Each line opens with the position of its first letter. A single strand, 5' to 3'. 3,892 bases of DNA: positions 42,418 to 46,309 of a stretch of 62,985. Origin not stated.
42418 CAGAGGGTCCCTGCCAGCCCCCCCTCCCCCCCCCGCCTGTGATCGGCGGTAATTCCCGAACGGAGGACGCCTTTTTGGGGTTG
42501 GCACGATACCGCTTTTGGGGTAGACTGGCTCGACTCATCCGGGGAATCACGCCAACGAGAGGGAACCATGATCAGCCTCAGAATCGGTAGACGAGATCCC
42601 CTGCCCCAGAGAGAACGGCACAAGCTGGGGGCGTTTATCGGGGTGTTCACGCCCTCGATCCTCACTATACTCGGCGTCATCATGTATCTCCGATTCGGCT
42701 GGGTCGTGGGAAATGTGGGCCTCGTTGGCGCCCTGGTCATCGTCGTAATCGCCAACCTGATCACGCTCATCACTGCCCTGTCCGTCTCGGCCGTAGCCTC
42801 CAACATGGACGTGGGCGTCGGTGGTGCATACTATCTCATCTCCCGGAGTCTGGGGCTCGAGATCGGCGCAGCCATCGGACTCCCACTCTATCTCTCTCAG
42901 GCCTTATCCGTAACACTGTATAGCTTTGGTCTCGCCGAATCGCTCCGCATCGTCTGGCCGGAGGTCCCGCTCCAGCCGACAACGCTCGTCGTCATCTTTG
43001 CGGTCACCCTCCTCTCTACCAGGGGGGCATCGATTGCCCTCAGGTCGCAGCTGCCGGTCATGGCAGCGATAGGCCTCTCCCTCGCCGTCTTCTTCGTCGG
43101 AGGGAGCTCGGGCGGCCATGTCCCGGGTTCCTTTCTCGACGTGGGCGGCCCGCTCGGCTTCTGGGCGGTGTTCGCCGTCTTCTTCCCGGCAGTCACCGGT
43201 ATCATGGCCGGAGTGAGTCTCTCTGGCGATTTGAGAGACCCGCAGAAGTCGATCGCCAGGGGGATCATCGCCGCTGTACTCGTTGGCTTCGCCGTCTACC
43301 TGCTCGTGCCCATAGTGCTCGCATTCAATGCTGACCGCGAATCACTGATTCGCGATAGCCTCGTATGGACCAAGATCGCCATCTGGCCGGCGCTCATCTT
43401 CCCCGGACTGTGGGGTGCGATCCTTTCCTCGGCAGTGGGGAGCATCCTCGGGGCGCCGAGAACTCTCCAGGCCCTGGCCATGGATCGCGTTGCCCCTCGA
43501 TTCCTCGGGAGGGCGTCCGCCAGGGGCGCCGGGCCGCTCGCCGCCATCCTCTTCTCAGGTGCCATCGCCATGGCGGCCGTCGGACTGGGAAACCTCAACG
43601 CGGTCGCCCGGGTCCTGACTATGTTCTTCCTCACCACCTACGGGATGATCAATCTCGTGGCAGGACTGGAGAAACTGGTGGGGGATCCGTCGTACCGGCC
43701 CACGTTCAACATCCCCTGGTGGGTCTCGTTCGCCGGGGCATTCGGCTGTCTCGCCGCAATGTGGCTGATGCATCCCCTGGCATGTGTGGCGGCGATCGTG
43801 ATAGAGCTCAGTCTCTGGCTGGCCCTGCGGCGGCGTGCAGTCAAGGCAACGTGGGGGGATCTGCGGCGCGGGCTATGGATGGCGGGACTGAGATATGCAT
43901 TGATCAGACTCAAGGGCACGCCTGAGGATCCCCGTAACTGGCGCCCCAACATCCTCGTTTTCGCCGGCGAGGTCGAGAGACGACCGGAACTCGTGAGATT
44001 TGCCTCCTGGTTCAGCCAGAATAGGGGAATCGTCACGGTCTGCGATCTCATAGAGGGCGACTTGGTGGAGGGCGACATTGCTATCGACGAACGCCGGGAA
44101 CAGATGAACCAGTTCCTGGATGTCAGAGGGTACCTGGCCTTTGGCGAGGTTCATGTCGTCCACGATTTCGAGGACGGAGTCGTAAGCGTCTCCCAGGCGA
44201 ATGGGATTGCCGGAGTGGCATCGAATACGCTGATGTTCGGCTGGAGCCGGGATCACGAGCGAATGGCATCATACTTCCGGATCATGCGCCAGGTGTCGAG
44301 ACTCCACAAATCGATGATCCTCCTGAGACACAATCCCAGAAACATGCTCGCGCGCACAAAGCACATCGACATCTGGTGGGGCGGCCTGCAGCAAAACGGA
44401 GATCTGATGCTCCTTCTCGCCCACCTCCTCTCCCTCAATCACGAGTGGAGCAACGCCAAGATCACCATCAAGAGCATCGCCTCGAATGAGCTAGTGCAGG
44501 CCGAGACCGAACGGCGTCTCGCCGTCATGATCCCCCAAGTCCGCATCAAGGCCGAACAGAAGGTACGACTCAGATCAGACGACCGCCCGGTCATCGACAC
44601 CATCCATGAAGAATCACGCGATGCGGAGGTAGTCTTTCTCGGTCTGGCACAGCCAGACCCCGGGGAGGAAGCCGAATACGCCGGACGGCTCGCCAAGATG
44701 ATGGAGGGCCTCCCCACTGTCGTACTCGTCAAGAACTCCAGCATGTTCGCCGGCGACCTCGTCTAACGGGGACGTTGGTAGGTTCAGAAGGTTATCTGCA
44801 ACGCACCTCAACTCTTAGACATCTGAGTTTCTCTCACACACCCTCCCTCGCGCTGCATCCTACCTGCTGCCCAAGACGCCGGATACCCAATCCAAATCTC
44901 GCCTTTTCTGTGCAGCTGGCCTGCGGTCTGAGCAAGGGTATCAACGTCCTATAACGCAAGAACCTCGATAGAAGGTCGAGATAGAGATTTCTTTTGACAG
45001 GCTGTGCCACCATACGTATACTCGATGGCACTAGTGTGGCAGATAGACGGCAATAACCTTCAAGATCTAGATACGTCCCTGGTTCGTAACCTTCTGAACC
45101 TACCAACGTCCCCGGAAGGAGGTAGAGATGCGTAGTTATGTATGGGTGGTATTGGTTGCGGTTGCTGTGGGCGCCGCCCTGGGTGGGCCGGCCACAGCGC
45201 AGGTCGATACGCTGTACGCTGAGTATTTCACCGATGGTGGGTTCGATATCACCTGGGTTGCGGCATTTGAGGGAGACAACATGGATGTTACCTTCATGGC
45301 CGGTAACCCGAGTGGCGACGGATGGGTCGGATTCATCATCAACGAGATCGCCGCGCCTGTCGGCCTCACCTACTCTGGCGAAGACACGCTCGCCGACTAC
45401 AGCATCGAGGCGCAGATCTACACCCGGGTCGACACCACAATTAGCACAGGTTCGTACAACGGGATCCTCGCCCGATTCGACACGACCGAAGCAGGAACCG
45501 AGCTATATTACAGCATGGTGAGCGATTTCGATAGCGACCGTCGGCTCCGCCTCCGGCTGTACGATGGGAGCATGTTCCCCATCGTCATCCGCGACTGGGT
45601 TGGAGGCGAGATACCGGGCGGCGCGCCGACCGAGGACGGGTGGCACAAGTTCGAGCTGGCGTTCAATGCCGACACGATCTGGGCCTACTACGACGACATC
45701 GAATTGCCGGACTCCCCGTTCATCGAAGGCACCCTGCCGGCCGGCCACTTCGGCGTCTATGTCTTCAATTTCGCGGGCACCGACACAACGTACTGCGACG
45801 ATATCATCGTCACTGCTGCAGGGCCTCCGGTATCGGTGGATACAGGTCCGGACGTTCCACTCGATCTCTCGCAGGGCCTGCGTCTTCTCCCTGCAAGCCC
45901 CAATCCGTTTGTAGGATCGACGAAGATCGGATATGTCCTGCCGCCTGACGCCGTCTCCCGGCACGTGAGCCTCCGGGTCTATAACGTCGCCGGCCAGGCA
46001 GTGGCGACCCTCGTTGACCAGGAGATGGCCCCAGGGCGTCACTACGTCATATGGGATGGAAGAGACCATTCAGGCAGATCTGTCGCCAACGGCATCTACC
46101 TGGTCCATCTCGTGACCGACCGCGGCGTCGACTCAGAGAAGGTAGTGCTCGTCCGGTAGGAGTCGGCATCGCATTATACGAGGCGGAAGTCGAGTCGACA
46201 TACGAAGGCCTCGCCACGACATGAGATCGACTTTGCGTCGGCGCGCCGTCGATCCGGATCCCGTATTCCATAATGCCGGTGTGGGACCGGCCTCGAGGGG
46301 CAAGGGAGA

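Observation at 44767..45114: Promoter cassette bracketed by perfect 28-bp inverted repeats: candidate invertible (phase-variable) switch, or promoter-carrying MITE, in front of two T9SS-tail secreted proteins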

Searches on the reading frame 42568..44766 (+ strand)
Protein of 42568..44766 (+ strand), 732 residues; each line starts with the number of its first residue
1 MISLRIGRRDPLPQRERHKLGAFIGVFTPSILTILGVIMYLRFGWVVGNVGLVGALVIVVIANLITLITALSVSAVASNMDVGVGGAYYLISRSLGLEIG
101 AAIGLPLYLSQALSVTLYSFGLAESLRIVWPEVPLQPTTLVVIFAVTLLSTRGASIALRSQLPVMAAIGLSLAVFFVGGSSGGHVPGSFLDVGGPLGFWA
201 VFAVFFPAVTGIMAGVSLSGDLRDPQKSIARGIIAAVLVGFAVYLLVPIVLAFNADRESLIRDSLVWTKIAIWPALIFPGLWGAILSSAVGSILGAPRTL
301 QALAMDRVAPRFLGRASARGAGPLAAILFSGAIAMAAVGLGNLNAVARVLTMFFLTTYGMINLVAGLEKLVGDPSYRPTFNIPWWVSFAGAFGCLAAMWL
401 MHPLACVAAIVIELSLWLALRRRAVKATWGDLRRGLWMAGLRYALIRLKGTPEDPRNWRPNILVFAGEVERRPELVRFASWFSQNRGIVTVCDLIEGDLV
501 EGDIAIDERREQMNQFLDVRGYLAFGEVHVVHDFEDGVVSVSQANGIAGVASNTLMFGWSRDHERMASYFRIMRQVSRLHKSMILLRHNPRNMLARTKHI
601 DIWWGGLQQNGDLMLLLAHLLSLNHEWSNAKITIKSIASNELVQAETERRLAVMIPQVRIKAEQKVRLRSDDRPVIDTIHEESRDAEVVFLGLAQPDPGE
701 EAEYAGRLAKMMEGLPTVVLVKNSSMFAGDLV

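Call 17: find_encoding_contigs(protein=window:42568-44766:+, flank=3000, max_places=10)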
Protein window:42568-44766:+ (732 aa): 11 contigs read that carry it; 10 places shown.
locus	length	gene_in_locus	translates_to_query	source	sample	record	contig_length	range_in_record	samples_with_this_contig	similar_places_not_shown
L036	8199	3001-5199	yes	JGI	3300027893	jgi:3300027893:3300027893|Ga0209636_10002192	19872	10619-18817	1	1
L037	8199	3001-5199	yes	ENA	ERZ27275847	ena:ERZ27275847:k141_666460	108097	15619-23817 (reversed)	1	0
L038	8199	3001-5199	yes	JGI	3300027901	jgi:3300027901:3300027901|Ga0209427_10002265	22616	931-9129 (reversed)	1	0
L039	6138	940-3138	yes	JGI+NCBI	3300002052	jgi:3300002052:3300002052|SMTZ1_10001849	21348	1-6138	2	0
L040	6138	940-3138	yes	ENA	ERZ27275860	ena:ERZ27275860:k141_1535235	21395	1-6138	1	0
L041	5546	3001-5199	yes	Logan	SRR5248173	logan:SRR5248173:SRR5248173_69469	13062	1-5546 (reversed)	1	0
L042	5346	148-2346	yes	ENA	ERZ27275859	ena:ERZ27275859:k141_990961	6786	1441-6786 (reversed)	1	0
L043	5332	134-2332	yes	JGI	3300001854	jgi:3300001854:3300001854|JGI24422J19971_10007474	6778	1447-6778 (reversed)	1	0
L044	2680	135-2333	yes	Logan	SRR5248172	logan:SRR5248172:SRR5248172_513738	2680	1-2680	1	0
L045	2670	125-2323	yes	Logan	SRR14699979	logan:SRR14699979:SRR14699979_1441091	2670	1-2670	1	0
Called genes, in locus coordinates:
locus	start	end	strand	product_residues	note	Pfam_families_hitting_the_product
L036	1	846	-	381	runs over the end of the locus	PF01300:Sua5_yciO_yrdC, PF01451:LMWPc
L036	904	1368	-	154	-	PF00731:AIRC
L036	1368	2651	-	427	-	PF02844:GARS_N, PF01071:GARS_A, PF02786:CPSase_L_D2, PF02222:ATP-grasp (weak), PF02843:GARS_C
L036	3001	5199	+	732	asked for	PF00324:AA_permease, PF03522:SLC12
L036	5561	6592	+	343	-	PF13860:FlgD_ig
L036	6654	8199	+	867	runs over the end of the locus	?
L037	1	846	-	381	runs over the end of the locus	PF01300:Sua5_yciO_yrdC, PF01451:LMWPc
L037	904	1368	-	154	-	PF00731:AIRC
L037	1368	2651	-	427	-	PF02844:GARS_N, PF01071:GARS_A, PF02786:CPSase_L_D2, PF02222:ATP-grasp (weak), PF02843:GARS_C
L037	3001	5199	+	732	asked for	PF00324:AA_permease, PF03522:SLC12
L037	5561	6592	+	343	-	PF13860:FlgD_ig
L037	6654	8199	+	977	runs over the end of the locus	PF22148:Fervidolysin_NPro-like (faint), PF00082:Peptidase_S8, PF13860:FlgD_ig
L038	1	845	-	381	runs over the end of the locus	PF01300:Sua5_yciO_yrdC, PF01451:LMWPc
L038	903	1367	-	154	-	PF00731:AIRC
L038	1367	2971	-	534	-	PF02844:GARS_N, PF01071:GARS_A, PF02222:ATP-grasp (weak), PF02786:CPSase_L_D2, PF02843:GARS_C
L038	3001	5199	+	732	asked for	PF00324:AA_permease, PF03522:SLC12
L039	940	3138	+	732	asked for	PF00324:AA_permease, PF03522:SLC12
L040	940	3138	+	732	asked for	PF00324:AA_permease, PF03522:SLC12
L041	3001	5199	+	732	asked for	PF00324:AA_permease, PF03522:SLC12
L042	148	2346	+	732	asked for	PF00324:AA_permease, PF03522:SLC12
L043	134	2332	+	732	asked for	PF00324:AA_permease, PF03522:SLC12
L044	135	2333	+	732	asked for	PF00324:AA_permease, PF03522:SLC12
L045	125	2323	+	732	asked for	PF00324:AA_permease, PF03522:SLC12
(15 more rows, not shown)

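Call 25: find_related_loci(query=window:42568-44763:+, collection=genome_contigs, flank=6000)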
Query window:42568-44763:+ (732 aa) in genome_contigs; peptide patterns used: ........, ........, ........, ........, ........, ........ (x = any residue, [..] = any of these).
600 stretches matched a pattern (row limit reached: there are more); 579 encode a relative of the query (tblastn E <= 1e-3); the best 80 are kept; 80 distinct loci.
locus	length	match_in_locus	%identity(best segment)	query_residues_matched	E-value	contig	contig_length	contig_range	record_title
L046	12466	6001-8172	59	10-732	0e+0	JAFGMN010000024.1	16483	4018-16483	MAG: candidate division CSSED10-310 bacterium isolate Zod_Metabat.479 k87_870444, whole genome shotgun sequence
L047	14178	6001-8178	59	11-732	0e+0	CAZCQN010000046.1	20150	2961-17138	MAG TPA_asm: uncultured Verrucomicrobiota bacterium isolate SRP214966_co5_75 genome assembly, contig: NODE_2117_length_2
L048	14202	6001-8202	57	8-732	0e+0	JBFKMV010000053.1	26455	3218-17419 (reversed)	MAG: Candidatus Polarisedimenticolaceae bacterium isolate Mix_sand22.2022.08.D.57 k141_1759118_length_26455_cov_17.6924,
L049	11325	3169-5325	55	19-732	0e+0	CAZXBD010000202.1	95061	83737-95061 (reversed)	MAG TPA_asm: uncultured Geobacteraceae bacterium isolate binchicken_co231_100 genome assembly, contig: k141_1004248, who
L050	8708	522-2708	56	6-732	0e+0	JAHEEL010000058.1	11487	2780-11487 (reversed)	MAG: Actinomycetes bacterium isolate Ww271 NODE_13268_length_11487_cov_2.572233, whole genome shotgun sequence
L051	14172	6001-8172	56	9-732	0e+0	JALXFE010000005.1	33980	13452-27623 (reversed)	MAG: Thermoanaerobaculia bacterium isolate V2_maxbin2_scaf2bin.072 V2_NODE_100_length_33980_cov_6.625233, whole genome s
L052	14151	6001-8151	51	16-732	0e+0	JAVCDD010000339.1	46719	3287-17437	MAG: Candidatus Hatepunaea meridiana isolate MAG_3300035698_979 Ga0374944_591462, whole genome shotgun sequence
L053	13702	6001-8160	53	13-732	0e+0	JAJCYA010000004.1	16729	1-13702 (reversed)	MAG: Acidimicrobiia bacterium isolate OFTM344 OFTM344_3, whole genome shotgun sequence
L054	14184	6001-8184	53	10-732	0e+0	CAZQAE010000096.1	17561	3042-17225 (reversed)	MAG TPA_asm: uncultured bacterium isolate SRP191223_co1_360 genome assembly, contig: NODE_3153_length_17561_cov_7.915972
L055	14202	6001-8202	55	8-732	0e+0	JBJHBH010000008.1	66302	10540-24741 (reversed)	MAG: Desulfuromonadales bacterium isolate SF2967_J5348.semibin_refined.095 NODE_535_length_66302_cov_1.782713, whole gen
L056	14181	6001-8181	54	18-732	0e+0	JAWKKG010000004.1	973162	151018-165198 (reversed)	MAG: bacterium isolate BC1.91 BC1.91.fa-4, whole genome shotgun sequence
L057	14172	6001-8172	55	14-732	0e+0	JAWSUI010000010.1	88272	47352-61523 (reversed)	MAG: Deferrisomatales bacterium isolate B4G8CH4-07 NODE_52_length_88272_cov_9.456329, whole genome shotgun sequence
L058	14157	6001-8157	55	19-732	0e+0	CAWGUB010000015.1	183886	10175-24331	MAG: uncultured delta proteobacterium isolate MFD09779.bin.1.220 genome assembly, contig: contig_29961, whole genome sho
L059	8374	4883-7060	53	7-732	0e+0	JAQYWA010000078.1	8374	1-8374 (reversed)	MAG: Desulfuromonas sp. isolate Pyr_d60_bin28 Pyr_d60_bin.28.orig_d60_contig-145_5558, whole genome shotgun sequence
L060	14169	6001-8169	54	14-732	0e+0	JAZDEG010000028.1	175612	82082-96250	MAG: Pseudomonadota bacterium isolate MEGAHIT-group-0.128 k141_14439366, whole genome shotgun sequence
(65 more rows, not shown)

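Call 52: search_protein_families(library=ncbifam, proteins=[window:42568-44766:+], max_evalue=0.01)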
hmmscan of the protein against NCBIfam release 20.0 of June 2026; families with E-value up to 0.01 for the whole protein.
window:42568-44766:+ (732 aa): 5 families
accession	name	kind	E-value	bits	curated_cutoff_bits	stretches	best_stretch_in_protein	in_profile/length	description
TIGR00930.1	2a30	subfamily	7.7e-124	414.9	953.4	1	14-666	72-810/936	K-Cl cotransporter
TIGR00909.1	2A0306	subfamily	5.8e-16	58.4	556.8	1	18-412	3-415/429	amino acid transporter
TIGR00906.1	2A0303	subfamily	2.3e-09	36.2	681.7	1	199-362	252-420/602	cationic amino acid transport permease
NF053761.1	BrChAATpBcaP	equivalog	8.9e-06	25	690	1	32-419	35-442/460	branched-chain amino acid transporter BcaP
TIGR00913.1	2A0310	subfamily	0.0025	16.6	578.7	1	283-337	300-353/480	amino acid permease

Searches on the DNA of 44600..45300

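Call 8: search_rna_families(source=window, start=44600, end=45300, threshold=evalue, max_evalue=10)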
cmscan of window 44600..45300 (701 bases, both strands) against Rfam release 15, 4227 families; matches with E-value up to 10: 2.
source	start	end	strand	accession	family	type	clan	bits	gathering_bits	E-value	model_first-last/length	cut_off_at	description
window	44600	44630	-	RF01549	TB8Cs2H1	Gene; snRNA; snoRNA; HACA-box;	-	13.8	40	9.2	1-55/65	3'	Trypanosomatid snoRNA TB8Cs2H1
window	44817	44909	-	RF01953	SOX2OT_exon3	Gene; lncRNA;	-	9.8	70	1.8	1-276/276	no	SOX2 overlapping transcript exon 3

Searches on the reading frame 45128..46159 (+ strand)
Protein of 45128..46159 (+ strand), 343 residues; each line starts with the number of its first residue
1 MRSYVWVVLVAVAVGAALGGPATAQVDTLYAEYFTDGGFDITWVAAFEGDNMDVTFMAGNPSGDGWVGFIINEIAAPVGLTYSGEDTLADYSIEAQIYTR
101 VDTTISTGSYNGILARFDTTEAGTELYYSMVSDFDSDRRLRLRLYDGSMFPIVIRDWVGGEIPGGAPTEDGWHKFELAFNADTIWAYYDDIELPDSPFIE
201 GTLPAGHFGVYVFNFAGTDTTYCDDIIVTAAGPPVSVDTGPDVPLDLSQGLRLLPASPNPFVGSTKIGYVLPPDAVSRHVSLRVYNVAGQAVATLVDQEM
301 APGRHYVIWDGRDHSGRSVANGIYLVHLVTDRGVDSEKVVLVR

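Call 13: find_encoding_contigs(protein=window:45128-46159:+, flank=6000, max_places=10)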
Protein window:45128-46159:+ (343 aa): 14 contigs read that carry it; 10 places shown.
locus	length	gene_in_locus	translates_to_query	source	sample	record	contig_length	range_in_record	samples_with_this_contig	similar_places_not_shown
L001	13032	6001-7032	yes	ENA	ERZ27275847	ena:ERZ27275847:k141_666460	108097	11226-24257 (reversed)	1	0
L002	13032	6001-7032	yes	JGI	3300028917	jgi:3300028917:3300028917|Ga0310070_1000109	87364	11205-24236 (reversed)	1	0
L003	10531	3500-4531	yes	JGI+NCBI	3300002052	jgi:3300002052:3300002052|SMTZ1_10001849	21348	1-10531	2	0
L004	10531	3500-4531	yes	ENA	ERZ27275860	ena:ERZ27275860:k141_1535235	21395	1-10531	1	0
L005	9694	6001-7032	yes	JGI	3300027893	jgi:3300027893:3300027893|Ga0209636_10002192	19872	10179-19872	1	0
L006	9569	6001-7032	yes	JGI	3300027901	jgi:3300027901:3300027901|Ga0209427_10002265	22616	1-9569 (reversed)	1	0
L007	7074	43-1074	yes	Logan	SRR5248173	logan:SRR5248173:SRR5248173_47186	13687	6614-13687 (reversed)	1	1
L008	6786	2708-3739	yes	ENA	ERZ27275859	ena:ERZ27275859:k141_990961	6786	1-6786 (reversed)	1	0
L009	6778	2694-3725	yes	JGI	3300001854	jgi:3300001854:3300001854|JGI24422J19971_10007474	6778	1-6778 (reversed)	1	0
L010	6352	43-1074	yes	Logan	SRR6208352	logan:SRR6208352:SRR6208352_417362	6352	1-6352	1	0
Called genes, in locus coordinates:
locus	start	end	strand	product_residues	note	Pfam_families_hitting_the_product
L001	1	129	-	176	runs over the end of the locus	PF02572:CobA_CobO_BtuR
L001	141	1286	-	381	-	PF01300:Sua5_yciO_yrdC, PF01451:LMWPc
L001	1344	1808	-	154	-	PF00731:AIRC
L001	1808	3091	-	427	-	PF02844:GARS_N, PF01071:GARS_A, PF02786:CPSase_L_D2, PF02222:ATP-grasp (weak), PF02843:GARS_C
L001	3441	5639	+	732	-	PF00324:AA_permease, PF03522:SLC12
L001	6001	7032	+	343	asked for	PF13860:FlgD_ig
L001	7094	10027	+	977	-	PF22148:Fervidolysin_NPro-like (faint), PF00082:Peptidase_S8, PF13860:FlgD_ig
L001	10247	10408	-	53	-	-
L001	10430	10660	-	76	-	-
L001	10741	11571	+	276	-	PF05552:MS_channel_1st_1 (weak), PF21088:MS_channel_1st (weak), PF00924:MS_channel_2nd, PF21082:MS_channel_3rd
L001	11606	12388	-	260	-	PF04784:DUF547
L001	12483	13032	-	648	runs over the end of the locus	PF12969:DUF3857, PF01841:Transglut_core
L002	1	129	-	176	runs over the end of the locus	PF02572:CobA_CobO_BtuR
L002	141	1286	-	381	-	PF01300:Sua5_yciO_yrdC, PF01451:LMWPc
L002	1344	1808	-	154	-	PF00731:AIRC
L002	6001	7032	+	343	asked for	PF13860:FlgD_ig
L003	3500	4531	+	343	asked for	PF13860:FlgD_ig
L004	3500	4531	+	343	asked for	PF13860:FlgD_ig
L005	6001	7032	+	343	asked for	PF13860:FlgD_ig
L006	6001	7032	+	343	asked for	PF13860:FlgD_ig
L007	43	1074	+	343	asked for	PF13860:FlgD_ig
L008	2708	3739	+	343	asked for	PF13860:FlgD_ig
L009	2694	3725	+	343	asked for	PF13860:FlgD_ig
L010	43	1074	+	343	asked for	PF13860:FlgD_ig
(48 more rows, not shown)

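Call 38: search_protein_families(library=pfam, proteins=[window:45128-46159:+], max_evalue=0.00001)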
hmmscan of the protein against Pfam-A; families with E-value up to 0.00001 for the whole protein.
window:45128-46159:+ (343 aa): 1 family
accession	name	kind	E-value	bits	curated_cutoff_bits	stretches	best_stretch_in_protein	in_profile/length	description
PF13860.13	FlgD_ig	-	1.5e-09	38.1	27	1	263-330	8-75/79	FlgD Ig-like domain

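Call 40: find_homologous_proteins(query=window:45128-46156:+, max_evalue=0.00001)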
Query window:45128-46156:+ (343 aa): 125 proteins with E <= 0.00001 among 7521 candidates; the best 120 are listed.
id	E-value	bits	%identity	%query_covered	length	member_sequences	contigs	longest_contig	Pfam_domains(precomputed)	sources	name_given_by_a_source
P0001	2.5e-229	779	100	100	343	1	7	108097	PF13860.13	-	-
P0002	7.5e-75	271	45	92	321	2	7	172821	PF13860.13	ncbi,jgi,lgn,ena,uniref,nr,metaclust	ncbi:hypothetical protein AMJ83_03605 [candidate division WOR_3 bacterium SM23_42]|uniref:FlgD/Vpr I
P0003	1.5e-73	266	45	91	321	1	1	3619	PF13860.13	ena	-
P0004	2.1e-72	263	45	91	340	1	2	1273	PF13860.13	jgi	jgi:hypothetical protein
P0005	5.4e-72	261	45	87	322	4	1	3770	PF13860.13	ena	-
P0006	1.7e-71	260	45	92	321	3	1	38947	PF13860.13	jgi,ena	-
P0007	3.4e-71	259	44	97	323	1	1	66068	PF13860.13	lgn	-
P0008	1.0e-70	257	47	92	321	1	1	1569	PF13860.13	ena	-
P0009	1.9e-70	256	43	97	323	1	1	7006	PF13860.13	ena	-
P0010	1.9e-70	256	45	92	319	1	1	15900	PF13860.13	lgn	-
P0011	7.8e-70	254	45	92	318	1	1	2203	PF13860.13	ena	-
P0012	1.2e-69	253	43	97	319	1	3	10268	PF13860.13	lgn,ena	-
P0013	1.7e-69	253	32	99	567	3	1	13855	PF06439.19,PF18962.8,PF13860.13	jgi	jgi:hypothetical protein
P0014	3.7e-69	252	44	95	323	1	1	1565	PF13860.13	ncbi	-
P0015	1.8e-68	250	44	92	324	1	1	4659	PF13860.13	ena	-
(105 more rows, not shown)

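Call 41: find_encoding_contigs(protein=P0002, flank=8000, max_places=2)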
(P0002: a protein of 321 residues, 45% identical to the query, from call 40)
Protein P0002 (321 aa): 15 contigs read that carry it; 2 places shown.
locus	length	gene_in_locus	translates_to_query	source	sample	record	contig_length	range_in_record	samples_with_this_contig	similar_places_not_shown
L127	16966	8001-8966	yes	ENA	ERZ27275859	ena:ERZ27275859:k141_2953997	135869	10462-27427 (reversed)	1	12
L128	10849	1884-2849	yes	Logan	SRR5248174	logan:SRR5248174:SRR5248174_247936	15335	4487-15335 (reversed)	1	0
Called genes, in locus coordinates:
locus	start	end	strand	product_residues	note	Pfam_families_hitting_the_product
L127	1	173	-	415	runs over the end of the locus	PF02563:Poly_export (faint), PF10531:SLBB (weak), PF22461:SLBB_2 (weak), PF10531:SLBB (weak)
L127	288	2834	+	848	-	PF13620:CarboxypepD_reg, PF13715:CarbopepD_reg_2, PF00593:TonB_dep_Rec_b-barrel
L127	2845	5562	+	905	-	-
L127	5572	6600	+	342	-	PF03687:UPF0164 (faint)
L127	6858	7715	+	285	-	-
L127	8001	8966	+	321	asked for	PF13860:FlgD_ig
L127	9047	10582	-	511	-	-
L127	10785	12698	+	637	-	PF00580:UvrD-helicase, PF13245:AAA_19, PF13604:AAA_30 (faint), PF01443:Viral_helicase1 (faint), PF13361:UvrD_C, PF13538:UvrD_C_2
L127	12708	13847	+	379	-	PF00266:Aminotran_5, PF00155:Aminotran_1_2 (faint), PF01053:Cys_Met_Meta_PP (weak), PF22580:KYNU_C (faint)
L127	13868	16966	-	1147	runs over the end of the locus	PF08126:Propeptide_C25, PF01364:Peptidase_C25, PF13860:FlgD_ig (weak), PF18962:Por_Secre_tail (weak)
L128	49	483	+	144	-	-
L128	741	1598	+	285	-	-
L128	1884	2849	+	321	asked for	PF13860:FlgD_ig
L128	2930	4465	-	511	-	-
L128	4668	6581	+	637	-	PF00580:UvrD-helicase, PF13245:AAA_19, PF13604:AAA_30 (faint), PF01443:Viral_helicase1 (faint), PF13361:UvrD_C, PF13538:UvrD_C_2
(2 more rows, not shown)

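Call 52: search_protein_families(library=ncbifam, proteins=[window:45128-46159:+], max_evalue=0.01)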
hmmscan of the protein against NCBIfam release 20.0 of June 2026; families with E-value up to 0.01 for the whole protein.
window:45128-46159:+ (343 aa): 7 families
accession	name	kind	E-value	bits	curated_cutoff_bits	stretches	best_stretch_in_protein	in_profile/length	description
NF005176.1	PRK06655.1-1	equivalog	8.4e-07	29.1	230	1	267-333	88-152/197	flagellar hook assembly protein FlgD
NF009276.0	PRK12633.1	equivalog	7.2e-06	25.9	383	1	263-338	116-188/234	flagellar basal body rod modification protein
TIGR04183.1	Por_Secre_tail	domain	2.7e-05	24.1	23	1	257-340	2-70/72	T9SS type A sorting domain-containing protein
NF009452.0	PRK12812.1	equivalog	2.9e-05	23.4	258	1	270-329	144-205/289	flagellar basal body rod modification protein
NF033707.1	T9SS_sortase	equivalog_domain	9.1e-05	20.3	420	1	256-330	1001-1077/1095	type IX secretion system sortase PorU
NF052228.1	T9SS_PorZ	equivalog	0.00033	19.2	260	1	283-336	700-748/757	type IX secretion system anionic LPS delivery protein PorZ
NF009453.0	PRK12813.1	equivalog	0.0044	16.6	264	1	268-327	114-170/223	flagellar basal body rod modification protein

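Call 53: search_protein_families(library=pfam, proteins=[window:45128-46159:+], max_evalue=10)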
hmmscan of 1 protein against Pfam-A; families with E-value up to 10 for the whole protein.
window:45128-46159:+ (343 aa): 4 families
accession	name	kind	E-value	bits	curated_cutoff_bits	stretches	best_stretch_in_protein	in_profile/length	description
PF13860.13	FlgD_ig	-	1.5e-09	38.1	27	1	263-330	8-75/79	FlgD Ig-like domain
PF02924.19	HDPD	-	0.03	14.9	29.1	1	291-343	34-84/116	Bacteriophage lambda head decoration protein D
PF18962.6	Por_Secre_tail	-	0.036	14.8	27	1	258-340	3-74/75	Secretion system C-terminal sorting domain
PF13585.12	CHU_C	-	0.13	12.8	27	1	279-330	28-72/86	CHU_C Type IX secretion signal domain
